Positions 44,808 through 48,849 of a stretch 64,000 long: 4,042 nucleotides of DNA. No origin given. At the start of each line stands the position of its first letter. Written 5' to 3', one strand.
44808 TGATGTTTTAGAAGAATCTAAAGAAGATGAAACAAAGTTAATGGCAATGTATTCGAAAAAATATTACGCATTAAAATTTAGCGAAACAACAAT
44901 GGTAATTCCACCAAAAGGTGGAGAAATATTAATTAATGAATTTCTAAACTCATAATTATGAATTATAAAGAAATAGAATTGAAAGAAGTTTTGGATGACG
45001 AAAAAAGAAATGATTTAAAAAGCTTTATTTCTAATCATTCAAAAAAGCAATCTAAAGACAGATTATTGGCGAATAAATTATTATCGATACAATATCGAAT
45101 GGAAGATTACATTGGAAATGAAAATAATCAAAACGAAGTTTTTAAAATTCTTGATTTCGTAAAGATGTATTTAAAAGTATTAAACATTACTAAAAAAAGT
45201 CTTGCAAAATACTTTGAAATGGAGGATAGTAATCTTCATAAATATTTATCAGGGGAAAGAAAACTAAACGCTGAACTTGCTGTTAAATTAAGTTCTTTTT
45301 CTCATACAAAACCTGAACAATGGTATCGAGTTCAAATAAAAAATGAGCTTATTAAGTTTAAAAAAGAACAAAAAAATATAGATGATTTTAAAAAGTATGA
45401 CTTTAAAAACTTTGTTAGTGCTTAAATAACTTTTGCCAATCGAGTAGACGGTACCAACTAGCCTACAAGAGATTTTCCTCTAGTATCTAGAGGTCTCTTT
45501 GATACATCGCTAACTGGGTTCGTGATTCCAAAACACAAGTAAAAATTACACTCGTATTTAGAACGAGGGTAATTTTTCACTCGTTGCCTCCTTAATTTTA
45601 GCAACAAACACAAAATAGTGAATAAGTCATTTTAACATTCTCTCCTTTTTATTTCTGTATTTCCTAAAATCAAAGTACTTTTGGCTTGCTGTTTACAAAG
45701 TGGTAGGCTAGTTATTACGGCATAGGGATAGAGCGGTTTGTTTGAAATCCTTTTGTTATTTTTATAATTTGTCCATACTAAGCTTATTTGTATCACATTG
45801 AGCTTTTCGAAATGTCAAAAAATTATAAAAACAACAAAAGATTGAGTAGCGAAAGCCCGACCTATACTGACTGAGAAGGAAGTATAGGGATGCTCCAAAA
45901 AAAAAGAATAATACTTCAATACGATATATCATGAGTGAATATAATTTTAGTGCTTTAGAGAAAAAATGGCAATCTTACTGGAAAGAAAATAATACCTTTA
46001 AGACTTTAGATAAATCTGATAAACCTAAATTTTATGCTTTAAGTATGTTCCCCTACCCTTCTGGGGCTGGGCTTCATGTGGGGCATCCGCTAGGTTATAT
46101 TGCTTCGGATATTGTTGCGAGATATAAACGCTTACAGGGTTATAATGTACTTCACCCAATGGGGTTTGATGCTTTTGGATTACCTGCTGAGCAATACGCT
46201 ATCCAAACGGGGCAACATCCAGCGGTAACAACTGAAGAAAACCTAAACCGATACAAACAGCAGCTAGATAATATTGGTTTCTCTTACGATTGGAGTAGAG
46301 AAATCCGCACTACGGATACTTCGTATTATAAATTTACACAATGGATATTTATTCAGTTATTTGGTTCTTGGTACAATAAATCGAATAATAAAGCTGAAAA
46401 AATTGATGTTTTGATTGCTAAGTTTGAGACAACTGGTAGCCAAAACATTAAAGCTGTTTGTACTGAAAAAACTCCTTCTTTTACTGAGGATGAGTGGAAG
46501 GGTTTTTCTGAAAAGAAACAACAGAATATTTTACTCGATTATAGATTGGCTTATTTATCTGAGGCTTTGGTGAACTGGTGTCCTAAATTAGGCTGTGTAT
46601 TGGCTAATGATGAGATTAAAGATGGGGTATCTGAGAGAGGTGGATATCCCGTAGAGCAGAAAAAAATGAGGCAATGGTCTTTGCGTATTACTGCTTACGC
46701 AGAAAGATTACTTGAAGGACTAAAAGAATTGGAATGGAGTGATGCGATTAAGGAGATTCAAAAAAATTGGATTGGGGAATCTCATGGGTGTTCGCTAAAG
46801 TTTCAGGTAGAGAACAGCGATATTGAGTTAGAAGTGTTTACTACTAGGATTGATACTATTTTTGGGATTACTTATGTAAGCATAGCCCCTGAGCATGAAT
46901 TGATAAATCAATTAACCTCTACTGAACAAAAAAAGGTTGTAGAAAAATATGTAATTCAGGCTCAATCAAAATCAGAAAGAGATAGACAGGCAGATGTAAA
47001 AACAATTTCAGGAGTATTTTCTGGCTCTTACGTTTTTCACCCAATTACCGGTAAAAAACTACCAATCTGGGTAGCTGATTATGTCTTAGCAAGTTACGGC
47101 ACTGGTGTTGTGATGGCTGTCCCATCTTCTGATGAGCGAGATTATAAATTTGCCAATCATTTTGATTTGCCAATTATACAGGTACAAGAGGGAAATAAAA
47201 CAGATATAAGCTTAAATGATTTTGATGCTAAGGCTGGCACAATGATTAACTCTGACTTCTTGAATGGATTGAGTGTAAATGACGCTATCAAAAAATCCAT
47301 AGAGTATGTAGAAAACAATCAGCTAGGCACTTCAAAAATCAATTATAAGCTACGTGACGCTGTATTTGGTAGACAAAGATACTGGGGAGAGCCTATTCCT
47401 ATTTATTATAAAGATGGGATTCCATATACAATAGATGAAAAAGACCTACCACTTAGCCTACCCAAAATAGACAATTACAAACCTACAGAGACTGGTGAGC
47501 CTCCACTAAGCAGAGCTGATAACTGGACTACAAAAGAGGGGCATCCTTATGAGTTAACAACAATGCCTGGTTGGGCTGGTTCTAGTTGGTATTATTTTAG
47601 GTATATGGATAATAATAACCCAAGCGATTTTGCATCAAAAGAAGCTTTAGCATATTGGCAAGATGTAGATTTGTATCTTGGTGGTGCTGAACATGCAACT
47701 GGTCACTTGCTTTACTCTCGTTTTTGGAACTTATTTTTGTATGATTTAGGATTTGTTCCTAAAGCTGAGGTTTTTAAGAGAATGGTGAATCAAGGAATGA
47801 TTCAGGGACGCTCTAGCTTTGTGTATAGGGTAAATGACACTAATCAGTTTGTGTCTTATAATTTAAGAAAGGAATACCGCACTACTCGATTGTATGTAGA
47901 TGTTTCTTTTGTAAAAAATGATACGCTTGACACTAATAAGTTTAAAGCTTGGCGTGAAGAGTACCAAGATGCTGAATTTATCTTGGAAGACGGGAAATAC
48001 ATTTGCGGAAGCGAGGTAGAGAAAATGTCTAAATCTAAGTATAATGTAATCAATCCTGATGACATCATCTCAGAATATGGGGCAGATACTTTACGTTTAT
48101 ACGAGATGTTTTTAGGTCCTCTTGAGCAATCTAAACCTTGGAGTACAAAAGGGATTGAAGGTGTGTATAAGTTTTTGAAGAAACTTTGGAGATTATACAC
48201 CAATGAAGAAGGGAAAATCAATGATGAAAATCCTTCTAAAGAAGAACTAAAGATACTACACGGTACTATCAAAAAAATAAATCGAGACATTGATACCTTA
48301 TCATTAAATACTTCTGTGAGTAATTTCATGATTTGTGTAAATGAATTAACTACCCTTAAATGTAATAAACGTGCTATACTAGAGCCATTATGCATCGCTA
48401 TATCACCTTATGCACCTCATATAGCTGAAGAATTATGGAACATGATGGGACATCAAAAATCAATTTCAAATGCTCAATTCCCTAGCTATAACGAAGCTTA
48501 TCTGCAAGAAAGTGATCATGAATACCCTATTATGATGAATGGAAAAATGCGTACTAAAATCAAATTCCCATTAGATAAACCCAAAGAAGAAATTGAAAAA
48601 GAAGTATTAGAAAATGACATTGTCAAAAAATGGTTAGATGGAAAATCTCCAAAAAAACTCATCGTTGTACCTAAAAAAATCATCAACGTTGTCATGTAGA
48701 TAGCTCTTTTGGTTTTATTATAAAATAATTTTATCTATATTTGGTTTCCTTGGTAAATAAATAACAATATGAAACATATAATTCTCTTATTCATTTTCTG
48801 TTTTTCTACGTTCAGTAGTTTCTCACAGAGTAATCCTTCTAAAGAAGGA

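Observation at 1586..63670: Eight-copy dispersed structured repeat with a covarying closing stem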

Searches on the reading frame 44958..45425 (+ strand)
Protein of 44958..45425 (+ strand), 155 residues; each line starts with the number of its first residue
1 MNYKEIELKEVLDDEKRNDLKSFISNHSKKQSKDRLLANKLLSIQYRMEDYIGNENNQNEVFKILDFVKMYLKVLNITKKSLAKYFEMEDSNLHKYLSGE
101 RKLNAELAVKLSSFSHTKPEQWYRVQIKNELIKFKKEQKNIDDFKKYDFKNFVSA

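Call 13: search_protein_families(library=ncbifam, proteins=[window:44958-45425:+])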
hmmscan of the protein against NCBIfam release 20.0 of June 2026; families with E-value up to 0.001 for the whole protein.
window:44958-45425:+ (155 aa): 1 family
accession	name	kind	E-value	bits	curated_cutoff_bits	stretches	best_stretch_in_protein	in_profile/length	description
TIGR02607.1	antidote_HigA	equivalog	2.5e-10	40.1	47.7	1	70-136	14-80/81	HigA family addiction module antitoxin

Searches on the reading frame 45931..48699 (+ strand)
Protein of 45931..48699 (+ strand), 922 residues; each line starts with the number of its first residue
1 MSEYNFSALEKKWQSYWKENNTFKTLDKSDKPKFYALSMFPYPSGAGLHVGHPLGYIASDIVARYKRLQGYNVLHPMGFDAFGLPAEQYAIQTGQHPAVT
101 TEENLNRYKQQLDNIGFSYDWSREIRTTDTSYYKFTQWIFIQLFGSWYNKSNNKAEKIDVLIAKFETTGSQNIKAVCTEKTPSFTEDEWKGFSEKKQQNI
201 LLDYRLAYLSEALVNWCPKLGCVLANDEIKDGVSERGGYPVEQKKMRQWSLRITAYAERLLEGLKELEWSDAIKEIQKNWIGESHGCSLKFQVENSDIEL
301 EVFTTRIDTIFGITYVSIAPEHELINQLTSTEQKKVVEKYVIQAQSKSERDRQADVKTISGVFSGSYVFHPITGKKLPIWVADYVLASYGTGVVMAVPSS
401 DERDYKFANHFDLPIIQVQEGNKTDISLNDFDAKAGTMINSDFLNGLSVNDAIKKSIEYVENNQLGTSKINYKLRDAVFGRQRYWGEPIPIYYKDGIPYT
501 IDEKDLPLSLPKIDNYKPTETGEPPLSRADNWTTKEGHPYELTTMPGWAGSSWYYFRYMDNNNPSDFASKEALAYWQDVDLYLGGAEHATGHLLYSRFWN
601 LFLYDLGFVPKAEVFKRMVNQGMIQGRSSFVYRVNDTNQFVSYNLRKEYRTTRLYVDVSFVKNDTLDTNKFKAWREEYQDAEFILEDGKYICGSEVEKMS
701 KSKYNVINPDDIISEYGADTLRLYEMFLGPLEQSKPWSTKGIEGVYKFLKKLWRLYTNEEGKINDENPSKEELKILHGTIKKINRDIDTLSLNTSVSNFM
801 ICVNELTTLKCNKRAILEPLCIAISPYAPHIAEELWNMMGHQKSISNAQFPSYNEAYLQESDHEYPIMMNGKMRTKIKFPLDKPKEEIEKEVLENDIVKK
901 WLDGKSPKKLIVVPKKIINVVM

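Call 13: search_protein_families(library=ncbifam, proteins=[window:45931-48699:+])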
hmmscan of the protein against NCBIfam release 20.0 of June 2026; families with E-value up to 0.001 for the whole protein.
window:45931-48699:+ (922 aa): 19 families
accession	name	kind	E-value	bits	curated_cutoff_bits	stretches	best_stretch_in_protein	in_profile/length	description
TIGR00396.1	leuS_bact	equivalog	4.6e-280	931.5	548.4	2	203-922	141-842/843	leucine--tRNA ligase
NF008957.0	PRK12300.1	subfamily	3e-67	227.4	677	4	3-86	3-85/946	leucine--tRNA ligase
TIGR00422.1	valS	equivalog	1.1e-58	199.1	612.1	3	2-144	3-160/863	valine--tRNA ligase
NF009687.0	PRK13208.1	equivalog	5.4e-54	183.6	738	3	3-145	9-163/801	valine--tRNA ligase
TIGR00395.1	leuS_arch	equivalog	2e-53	181.7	648.5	4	8-86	2-78/938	leucine--tRNA ligase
NF004349.1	PRK05729.1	equivalog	4.5e-45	154.2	704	3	2-144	2-158/860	valine--tRNA ligase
TIGR00392.1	ileS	equivalog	9.4e-36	123.3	621.4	2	3-143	5-163/861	isoleucine--tRNA ligase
NF000540.1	alt_ValS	exception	4.9e-28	97.6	900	1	7-89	7-89/827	valine--tRNA ligase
NF011492.0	PRK14900.1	equivalog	5.3e-28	97.4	1783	3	4-86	13-95/1044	valine--tRNA ligase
TIGR00398.1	metG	equivalog_domain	1.4e-22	80.1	336.35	2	40-155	7-119/530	methionine--tRNA ligase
NF008900.0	PRK12267.1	equivalog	1.1e-20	73.7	598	2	31-144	3-113/648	methionine--tRNA ligase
NF000258.1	MupB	exception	4.7e-19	67.8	1900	1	10-88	9-88/1033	mupirocin-resistant isoleucine--tRNA ligase MupB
NF001100.0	PRK00133.1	equivalog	7.8e-16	57.7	587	1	40-143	13-113/676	methionine--tRNA ligase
NF000257.1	MupA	exception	1.2e-14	53.1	1900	2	690-772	577-662/1024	mupirocin-resistant isoleucine--tRNA ligase MupA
NF040702.1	ileS_w_GNAT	exception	2e-14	52.2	1999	1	8-90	21-104/1100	isoleucine--tRNA ligase, N-acetyltransferase domain-containing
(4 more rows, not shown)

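Call 16: find_encoding_contigs(protein=window:45931-48699:+, flank=10000, max_places=10)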
Protein window:45931-48699:+ (922 aa): 4 contigs read that carry it; 2 places shown.
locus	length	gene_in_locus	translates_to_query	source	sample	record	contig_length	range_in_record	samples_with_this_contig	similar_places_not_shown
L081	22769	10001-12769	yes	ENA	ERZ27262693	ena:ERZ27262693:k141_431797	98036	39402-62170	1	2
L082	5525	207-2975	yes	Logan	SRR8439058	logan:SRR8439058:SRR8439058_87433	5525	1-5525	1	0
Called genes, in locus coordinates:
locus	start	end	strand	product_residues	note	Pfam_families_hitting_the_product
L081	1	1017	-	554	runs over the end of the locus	PF00496:SBP_bac_5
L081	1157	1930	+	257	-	PF00142:Fer4_NifH (weak), PF01656:CbiA, PF02374:ArsA_ATPase (weak), PF06564:CBP_BcsQ, PF09140:MipZ (faint), PF10609:ParA, PF13614:AAA_31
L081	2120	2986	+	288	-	PF02195:ParB_N, PF17762:HTH_ParB, PF23552:ParB_C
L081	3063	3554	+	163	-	PF18935:DUF5683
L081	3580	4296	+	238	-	PF01113:DapB_N, PF05173:DapB_C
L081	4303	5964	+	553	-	PF18936:DUF5684, PF10502:Peptidase_S26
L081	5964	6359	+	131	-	-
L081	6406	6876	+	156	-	PF02518:HATPase_c, PF13589:HATPase_c_3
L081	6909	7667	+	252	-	-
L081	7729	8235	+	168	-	-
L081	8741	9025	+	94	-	-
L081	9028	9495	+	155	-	-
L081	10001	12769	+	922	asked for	PF00133:tRNA-synt_1, PF09334:tRNA-synt_1g, PF13603:tRNA-synt_1_2, PF00133:tRNA-synt_1 (weak), PF08264:Anticodon_1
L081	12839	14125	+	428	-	PF00704:Glyco_hydro_18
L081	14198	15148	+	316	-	-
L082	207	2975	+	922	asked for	PF00133:tRNA-synt_1, PF09334:tRNA-synt_1g, PF13603:tRNA-synt_1_2, PF00133:tRNA-synt_1 (weak), PF08264:Anticodon_1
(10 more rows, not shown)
